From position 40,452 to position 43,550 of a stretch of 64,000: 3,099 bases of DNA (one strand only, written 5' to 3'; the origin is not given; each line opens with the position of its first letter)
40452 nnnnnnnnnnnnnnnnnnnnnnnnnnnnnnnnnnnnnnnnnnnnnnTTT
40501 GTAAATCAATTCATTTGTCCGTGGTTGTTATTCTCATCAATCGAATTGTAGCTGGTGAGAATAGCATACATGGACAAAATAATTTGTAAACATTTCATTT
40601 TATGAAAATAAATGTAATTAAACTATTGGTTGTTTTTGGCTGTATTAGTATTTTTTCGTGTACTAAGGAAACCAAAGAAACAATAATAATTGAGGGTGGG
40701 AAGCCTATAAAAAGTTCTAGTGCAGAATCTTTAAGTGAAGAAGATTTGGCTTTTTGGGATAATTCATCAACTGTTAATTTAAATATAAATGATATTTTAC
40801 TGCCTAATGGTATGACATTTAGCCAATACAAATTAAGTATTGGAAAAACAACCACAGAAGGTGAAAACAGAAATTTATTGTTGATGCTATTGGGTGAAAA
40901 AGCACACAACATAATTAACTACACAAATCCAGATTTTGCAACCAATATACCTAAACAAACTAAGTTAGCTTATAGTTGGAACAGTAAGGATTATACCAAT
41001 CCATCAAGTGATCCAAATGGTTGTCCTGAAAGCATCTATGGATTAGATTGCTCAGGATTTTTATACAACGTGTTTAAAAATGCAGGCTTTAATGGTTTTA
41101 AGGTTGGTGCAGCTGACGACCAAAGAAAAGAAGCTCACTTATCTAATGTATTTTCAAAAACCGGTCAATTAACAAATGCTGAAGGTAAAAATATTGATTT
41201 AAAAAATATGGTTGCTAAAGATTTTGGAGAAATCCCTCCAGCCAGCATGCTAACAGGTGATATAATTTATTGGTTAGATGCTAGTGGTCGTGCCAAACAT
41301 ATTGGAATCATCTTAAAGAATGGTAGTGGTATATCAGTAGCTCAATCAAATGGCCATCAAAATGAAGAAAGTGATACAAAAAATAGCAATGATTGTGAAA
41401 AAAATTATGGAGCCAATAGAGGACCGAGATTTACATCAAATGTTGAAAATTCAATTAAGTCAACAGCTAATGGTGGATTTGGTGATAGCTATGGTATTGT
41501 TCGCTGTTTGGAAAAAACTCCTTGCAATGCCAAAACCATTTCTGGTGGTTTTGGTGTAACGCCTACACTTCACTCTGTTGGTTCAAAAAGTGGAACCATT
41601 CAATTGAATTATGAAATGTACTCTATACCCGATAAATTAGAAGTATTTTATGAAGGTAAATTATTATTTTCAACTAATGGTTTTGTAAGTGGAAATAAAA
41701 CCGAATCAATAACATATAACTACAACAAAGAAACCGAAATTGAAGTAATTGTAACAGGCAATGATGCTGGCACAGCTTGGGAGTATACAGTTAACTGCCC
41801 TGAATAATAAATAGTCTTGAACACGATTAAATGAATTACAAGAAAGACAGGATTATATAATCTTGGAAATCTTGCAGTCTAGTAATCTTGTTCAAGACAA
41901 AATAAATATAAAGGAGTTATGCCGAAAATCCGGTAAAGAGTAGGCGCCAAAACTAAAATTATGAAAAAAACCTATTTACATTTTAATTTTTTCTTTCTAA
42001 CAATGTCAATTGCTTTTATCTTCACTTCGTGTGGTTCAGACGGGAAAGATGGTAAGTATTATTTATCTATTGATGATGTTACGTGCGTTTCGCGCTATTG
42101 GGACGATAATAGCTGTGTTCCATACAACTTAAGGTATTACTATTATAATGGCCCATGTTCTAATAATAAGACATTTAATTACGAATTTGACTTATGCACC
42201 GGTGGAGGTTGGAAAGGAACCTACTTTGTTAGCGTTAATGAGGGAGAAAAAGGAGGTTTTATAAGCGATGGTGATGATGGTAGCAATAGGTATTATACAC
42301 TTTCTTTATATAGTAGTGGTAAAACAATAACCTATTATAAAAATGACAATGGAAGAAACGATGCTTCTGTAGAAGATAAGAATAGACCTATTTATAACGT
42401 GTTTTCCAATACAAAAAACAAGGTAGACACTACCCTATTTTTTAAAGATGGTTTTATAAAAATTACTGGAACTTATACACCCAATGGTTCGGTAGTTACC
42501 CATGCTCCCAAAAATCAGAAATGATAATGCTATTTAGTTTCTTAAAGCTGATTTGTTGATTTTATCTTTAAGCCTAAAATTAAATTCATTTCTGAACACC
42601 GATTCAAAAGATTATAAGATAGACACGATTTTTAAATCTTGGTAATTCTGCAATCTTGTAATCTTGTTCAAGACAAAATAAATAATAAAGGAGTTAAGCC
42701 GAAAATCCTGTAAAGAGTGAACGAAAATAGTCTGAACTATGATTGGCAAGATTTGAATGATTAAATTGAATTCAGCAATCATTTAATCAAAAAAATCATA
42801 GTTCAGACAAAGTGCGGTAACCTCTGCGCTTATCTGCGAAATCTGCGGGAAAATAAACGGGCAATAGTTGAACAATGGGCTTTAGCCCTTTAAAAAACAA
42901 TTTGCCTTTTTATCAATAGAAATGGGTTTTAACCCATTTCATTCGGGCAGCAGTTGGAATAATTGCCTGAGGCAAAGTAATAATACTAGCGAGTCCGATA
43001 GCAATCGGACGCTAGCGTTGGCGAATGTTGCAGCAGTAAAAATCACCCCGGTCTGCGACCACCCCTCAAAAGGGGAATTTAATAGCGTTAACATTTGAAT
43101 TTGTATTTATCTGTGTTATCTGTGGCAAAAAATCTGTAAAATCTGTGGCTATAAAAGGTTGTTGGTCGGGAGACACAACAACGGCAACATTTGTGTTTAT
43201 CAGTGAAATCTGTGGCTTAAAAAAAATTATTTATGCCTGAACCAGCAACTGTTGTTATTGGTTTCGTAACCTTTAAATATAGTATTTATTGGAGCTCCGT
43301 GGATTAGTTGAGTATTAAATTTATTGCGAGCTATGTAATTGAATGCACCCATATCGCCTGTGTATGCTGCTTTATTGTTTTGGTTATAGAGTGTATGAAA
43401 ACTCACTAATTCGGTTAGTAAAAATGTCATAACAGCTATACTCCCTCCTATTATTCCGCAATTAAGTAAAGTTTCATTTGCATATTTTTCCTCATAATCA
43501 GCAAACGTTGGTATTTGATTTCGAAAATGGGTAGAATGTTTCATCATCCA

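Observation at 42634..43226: Duplicated promoter/5'-UTR segment driving no ORF, followed by a 500-nt hairpin- and iteron-rich block: candidate ncRNA or relic origin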

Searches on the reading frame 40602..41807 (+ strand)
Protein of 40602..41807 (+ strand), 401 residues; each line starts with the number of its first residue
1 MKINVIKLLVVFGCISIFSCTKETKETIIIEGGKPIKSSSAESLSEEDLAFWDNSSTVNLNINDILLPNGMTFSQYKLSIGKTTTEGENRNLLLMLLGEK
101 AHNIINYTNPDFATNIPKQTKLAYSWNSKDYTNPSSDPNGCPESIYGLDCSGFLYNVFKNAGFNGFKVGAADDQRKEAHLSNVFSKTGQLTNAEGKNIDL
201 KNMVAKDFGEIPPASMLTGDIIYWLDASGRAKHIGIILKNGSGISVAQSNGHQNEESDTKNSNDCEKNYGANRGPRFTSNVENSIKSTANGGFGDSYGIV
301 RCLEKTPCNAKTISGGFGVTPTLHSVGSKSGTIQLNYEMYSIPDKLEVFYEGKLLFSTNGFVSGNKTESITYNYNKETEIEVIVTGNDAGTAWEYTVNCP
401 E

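Call 10: search_protein_families(library=pfam, proteins=[window:40602-41807:+], max_evalue=0.01)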
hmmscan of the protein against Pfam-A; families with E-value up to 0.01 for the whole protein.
window:40602-41807:+ (401 aa): 1 family
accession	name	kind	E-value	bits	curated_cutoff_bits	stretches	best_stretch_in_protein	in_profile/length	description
PF00877.26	NLPC_P60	-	4.9e-07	30.1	23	1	139-256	12-90/105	NlpC/P60 family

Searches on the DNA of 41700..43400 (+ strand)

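Call 4: search_rna_families(source=window, start=41700, end=43400, threshold=evalue, max_evalue=10, show_alignments=3)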
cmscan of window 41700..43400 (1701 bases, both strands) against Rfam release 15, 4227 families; matches with E-value up to 10: 13.
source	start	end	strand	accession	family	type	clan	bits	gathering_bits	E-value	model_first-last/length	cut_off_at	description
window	41911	41946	+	RF02914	DUF805b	Cis-reg;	CL00115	34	35.6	2.2e-07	1-35/35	no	DUF805b RNA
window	41935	41990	-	RF04181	rteR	Gene; sRNA;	-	22.9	72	1.2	1-84/84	no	rteR sRNA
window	42689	42718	+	RF02914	DUF805b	Cis-reg;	CL00115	22.2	35.6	0.0021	2-30/35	no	DUF805b RNA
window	42730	42808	+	RF02009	mir-987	Gene; miRNA;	-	21.6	98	0.41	1-92/92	no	mir-987 microRNA precursor family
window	42430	42546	-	RF02740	Fwd6_3p_UTR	Cis-reg;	-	21.1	79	5.6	1-116/116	no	Soft rot Enterobacteriaceae Fwd 6 3'UTR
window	42345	42446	+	RF03531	n00280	Gene; sRNA;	-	20.9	65.2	3.2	1-101/101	no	Clostridioides difficile sRNA included into helicase gene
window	41998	42081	-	RF00055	SNORD96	Gene; snRNA; snoRNA; CD-box;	CL00072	18.3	43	4.2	1-85/85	no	Small nucleolar RNA SNORD96 family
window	42408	42466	+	RF01410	BsrC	Gene; sRNA;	-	18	38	3.8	1-87/87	no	BsrC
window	41911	41989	+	RF00172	CAESAR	Cis-reg;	-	17.6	45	5.5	1-80/80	no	ctgf/hcs24 CAESAR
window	42305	42342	+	RF03508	mir-970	Gene; miRNA;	-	16.8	53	8.2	21-56/74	no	mir-970 microRNA precursor family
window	42396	42452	-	RF04060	mir-703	Gene; miRNA;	-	16.8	88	9.5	1-67/67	no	mir-703 microRNA precursor family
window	42706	42743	+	RF01145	sR14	Gene; snRNA; snoRNA; CD-box;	-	12.8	38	2.1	1-54/54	no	Small nucleolar RNA sR14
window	42350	42474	+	RF00459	MPMV_package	Cis-reg;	-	12.5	54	8.2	1-279/279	no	Mason-Pfizer monkey virus packaging signal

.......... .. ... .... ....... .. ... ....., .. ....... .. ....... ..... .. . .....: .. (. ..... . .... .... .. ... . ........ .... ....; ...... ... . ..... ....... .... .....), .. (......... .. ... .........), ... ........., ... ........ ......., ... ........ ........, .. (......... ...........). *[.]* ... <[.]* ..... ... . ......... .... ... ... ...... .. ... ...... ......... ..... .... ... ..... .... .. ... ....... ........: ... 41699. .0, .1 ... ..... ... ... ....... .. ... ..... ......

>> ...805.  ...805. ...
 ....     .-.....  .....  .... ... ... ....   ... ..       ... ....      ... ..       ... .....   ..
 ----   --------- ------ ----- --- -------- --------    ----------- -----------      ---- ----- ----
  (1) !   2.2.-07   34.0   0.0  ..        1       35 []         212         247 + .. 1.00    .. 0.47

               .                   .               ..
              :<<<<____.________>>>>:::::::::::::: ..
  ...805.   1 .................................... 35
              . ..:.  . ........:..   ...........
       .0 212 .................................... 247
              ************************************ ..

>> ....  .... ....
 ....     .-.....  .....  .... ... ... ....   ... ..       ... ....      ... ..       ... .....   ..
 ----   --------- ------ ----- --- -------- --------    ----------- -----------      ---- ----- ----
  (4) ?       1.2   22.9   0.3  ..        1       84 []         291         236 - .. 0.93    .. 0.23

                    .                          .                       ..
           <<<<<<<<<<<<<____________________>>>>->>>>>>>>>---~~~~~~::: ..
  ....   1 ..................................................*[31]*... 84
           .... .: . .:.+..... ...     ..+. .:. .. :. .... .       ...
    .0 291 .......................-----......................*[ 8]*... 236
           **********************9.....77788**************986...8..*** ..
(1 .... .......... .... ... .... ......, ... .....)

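Call 71: search_rna_families(sources=[L005, L003, L222, L223, L225, L227], threshold=evalue, max_evalue=0.05, show_alignments=2)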
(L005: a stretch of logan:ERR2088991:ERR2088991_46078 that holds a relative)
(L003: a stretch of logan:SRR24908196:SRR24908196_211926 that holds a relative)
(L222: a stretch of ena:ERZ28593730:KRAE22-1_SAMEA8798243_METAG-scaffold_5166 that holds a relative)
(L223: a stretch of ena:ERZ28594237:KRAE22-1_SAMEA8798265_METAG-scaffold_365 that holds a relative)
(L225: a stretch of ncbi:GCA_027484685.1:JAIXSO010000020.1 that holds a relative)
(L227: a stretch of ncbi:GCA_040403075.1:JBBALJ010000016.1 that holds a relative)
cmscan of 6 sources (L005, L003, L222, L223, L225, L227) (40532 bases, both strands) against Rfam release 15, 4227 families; matches with E-value up to 0.05: 1.
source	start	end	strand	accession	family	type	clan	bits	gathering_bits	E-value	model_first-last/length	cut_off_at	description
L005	2384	2419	+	RF02914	DUF805b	Cis-reg;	CL00115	39.5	35.6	6.8e-08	1-35/35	no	DUF805b RNA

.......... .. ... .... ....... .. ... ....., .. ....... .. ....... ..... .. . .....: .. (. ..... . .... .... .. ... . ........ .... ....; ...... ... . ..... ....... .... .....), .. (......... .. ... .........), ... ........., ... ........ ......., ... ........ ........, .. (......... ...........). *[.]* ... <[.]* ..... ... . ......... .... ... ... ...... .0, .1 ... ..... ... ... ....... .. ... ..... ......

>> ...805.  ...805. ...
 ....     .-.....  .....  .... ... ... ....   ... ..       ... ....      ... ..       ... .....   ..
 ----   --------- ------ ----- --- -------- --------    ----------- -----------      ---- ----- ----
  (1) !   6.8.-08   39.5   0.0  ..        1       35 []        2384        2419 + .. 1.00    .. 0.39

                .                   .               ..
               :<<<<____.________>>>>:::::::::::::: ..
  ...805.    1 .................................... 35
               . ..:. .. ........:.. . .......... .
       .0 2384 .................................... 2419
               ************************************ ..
